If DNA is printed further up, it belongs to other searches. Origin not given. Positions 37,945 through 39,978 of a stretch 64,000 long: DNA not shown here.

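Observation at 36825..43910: Candidate C2-sulfonate/2-hydroxy-sulfonate substrate-level-phosphorylation module: Xsc-like enzyme + acetate kinase, divergent from a giant YdiJ-like FAD/Fe-S dehydrogenase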

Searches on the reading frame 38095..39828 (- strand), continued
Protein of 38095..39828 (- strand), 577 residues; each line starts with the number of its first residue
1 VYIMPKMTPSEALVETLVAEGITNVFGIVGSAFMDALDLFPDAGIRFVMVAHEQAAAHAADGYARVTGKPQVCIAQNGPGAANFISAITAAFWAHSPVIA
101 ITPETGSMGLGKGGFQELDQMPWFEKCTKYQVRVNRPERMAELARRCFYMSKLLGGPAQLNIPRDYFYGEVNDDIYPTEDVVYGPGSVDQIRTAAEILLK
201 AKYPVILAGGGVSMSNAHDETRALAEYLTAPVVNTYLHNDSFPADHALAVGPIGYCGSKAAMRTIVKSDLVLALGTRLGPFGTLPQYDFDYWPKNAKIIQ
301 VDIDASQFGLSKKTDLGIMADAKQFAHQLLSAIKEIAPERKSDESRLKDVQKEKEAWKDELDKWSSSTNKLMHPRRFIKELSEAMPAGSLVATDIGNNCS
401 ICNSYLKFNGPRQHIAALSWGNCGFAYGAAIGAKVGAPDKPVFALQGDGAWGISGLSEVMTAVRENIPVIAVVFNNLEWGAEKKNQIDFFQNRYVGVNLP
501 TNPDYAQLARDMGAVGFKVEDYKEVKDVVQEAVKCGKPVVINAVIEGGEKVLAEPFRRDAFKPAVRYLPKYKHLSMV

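Call 18: find_encoding_contigs(protein=P0034, flank=10000, max_places=2)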
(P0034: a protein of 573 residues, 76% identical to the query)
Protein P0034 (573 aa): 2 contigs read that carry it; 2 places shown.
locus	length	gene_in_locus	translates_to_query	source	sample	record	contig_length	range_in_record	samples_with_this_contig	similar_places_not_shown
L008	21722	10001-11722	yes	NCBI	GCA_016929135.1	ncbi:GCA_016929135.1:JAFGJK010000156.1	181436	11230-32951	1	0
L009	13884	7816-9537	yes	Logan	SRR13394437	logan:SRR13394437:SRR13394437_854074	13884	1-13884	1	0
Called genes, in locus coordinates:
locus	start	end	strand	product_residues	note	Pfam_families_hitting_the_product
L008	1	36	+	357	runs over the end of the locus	PF01636:APH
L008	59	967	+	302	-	PF02737:3HCDH_N, PF00725:3HCDH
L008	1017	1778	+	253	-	PF23441:SDR, PF00106:adh_short, PF08659:KR (weak), PF13561:adh_short_C2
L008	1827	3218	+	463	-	PF02629:CoA_binding, PF13380:CoA_binding_2, PF13607:Succ_CoA_lig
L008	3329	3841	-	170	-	PF03241:HpaB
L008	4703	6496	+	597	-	PF00501:AMP-binding, PF23562:AMP-binding_C_3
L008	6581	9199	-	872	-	PF02812:ELFV_dehydrog_N, PF00208:ELFV_dehydrog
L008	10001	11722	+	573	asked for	PF02776:TPP_enzyme_N, PF00205:TPP_enzyme_M, PF02775:TPP_enzyme_C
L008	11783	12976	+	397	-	PF00871:Acetate_kinase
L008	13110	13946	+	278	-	PF00106:adh_short, PF13561:adh_short_C2, PF23441:SDR (weak)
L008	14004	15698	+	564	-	PF02776:TPP_enzyme_N, PF00205:TPP_enzyme_M, PF02775:TPP_enzyme_C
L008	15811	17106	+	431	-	PF00083:Sugar_tr, PF03137:OATP (faint), PF07690:MFS_1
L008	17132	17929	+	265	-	PF00106:adh_short, PF08659:KR, PF13561:adh_short_C2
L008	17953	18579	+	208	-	PF00440:TetR_N, PF13305:TetR_C_33 (weak)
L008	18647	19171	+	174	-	PF21549:PRDM2_PR (weak), PF00856:SET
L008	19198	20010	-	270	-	PF00106:adh_short, PF08659:KR, PF13561:adh_short_C2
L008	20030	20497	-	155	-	PF00903:Glyoxalase, PF13669:Glyoxalase_4, PF13468:Glyoxalase_3 (faint)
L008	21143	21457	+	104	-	PF03551:PadR, PF13601:HTH_34 (weak)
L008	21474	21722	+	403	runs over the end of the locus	PF00155:Aminotran_1_2, PF01041:DegT_DnrJ_EryC1 (weak)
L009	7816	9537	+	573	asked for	PF02776:TPP_enzyme_N, PF00205:TPP_enzyme_M, PF02775:TPP_enzyme_C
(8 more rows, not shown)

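Call 24: search_solved_structures(query=window:38095-39819:-, max_evalue=1e-20)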
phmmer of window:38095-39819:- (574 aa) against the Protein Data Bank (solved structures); distinct sequences matched with E-value up to 1e-20: 123 (the best 60 are shown).
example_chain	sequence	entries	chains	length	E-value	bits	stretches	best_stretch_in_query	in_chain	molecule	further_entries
8x3x_A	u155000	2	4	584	5.1e-70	239.7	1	4-542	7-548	BbmA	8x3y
8xod_A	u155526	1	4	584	1.2e-69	238.5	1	4-542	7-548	BbmA-G484F complex with CBOA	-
6lpi_A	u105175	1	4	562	1.5e-55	192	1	3-549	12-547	Acetolactate synthase isozyme 1 large subunit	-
1pox_A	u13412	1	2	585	4e-53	183.9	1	8-561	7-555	PYRUVATE OXIDASE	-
1y9d_A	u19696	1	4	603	6.7e-53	183.2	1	8-561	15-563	Pyruvate oxidase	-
1pow_A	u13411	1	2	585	9e-53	182.8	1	8-561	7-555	PYRUVATE OXIDASE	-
4fee_A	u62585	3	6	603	9e-53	182.8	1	8-561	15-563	Pyruvate oxidase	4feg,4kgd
6dek_A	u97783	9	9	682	1.2e-52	182.3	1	5-548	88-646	Acetolactate synthase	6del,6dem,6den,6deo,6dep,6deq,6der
2ez4_A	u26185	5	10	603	1.3e-52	182.3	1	8-561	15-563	Pyruvate oxidase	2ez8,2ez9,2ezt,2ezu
3ey9_A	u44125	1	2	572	1.4e-52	182.2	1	4-550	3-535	Pyruvate dehydrogenase [cytochrome]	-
3eya_A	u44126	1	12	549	1.5e-52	182.1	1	4-548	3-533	Pyruvate dehydrogenase [cytochrome]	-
6haf_A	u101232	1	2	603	2.3e-52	181.4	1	8-561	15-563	Pyruvate oxidase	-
7stq_A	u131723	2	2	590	2.3e-51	178.1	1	7-488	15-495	Acetolactate synthase, chloroplastic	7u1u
4d5g_A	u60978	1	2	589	2.5e-51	178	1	8-550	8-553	CYCLOHEXANE-1,2-DIONE HYDROLASE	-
7tzz_A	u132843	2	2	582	2.7e-51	177.9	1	7-488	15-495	Acetolactate synthase, chloroplastic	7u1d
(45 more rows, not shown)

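Call 28: find_related_loci(query=A1, collection=genome_contigs, flank=10000)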
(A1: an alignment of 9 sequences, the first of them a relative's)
Query A1 (574 aa) in genome_contigs; peptide patterns used: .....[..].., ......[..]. (x = any residue, [..] = any of these).
599 stretches matched a pattern (row limit reached: there are more); 487 encode a relative of the query (tblastn E <= 1e-3); the best 80 are kept; 80 distinct loci.
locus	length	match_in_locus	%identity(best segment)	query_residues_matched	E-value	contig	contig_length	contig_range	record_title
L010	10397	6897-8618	85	1-574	0e+0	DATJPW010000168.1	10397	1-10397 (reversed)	MAG TPA_asm: Desulfomonilaceae bacterium isolate SMAG_U14923 k141_120564, whole genome shotgun sequence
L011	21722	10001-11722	81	1-574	0e+0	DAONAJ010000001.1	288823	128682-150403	MAG TPA_asm: Spirochaetota bacterium isolate AMR_MDS_3976 NODE_5_length_288823_cov_7.689841, whole genome shotgun sequen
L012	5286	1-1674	81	17-574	0e+0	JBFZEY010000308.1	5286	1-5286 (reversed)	MAG: Spirochaetota bacterium isolate PPR_0600 k121_6040014, whole genome shotgun sequence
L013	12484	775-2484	73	3-572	0e+0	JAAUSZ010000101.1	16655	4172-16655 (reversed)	MAG: Desulfobacula sp. isolate SM1_1_2 NODE_1269_length_16655_cov_4.045620, whole genome shotgun sequence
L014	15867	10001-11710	73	3-572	0e+0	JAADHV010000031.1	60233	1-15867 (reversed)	MAG: Deltaproteobacteria bacterium isolate M_MetaBat.211 contig-127_399, whole genome shotgun sequence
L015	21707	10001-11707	75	3-571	0e+0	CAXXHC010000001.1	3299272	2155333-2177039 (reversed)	MAG: Myxococcota bacterium isolate df99fd88-303e-4d73-b9e8-6fd6d014d839 genome assembly, contig: contig_1, whole genome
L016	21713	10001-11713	71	3-573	0e+0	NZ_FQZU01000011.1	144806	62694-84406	Desulfatibacillum alkenivorans DSM 16219, whole genome shotgun sequence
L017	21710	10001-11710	72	3-572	0e+0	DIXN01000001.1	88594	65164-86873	MAG TPA_asm: Desulfovibrio sp. UBA6079 UBA6079_contig_2468, whole genome shotgun sequence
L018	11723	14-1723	70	3-572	0e+0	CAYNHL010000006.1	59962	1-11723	MAG TPA_asm: uncultured Desulfobacterales bacterium isolate SRP332253_co1_290 genome assembly, contig: NODE_506_length_5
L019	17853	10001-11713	70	3-573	0e+0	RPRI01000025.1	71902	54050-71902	MAG: Desulfobacteraceae bacterium isolate metabat2.783 metabat2.783_Contig_985044, whole genome shotgun sequence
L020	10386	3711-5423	69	3-573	0e+0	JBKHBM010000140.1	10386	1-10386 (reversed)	MAG: Desulfatibacillaceae bacterium isolate D1M01_5 NODE_10264_length_10386_cov_8.513987, whole genome shotgun sequence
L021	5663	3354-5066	72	1-572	0e+0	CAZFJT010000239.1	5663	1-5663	MAG TPA_asm: uncultured Syntrophales bacterium isolate binchicken_co15_220 genome assembly, contig: NODE_13707_length_56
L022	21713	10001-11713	73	1-572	0e+0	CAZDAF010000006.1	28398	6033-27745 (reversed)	MAG TPA_asm: uncultured bacterium isolate binchicken_co334_234 genome assembly, contig: NODE_2694_length_28398_cov_5.450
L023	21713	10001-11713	70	3-572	0e+0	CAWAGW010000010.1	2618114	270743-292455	MAG: uncultured delta proteobacterium isolate MFD02416.bin.2.191 genome assembly, contig: contig_6040, whole genome shot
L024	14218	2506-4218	70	3-573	0e+0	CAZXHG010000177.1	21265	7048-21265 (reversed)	MAG TPA_asm: uncultured Rickettsiales bacterium isolate binchicken_co147_14 genome assembly, contig: NODE_8284_length_21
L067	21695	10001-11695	59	3-572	0e+0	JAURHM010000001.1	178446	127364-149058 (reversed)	MAG: Burkholderiales bacterium isolate SFB_649D_50_9 k141_694665_length_178446_cov_13.3946, whole genome shotgun sequenc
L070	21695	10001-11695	59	3-572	0e+0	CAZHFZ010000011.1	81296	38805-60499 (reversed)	MAG TPA_asm: uncultured Bordetella sp. isolate SRP272421_co2_537 genome assembly, contig: NODE_365_length_81296_cov_9.79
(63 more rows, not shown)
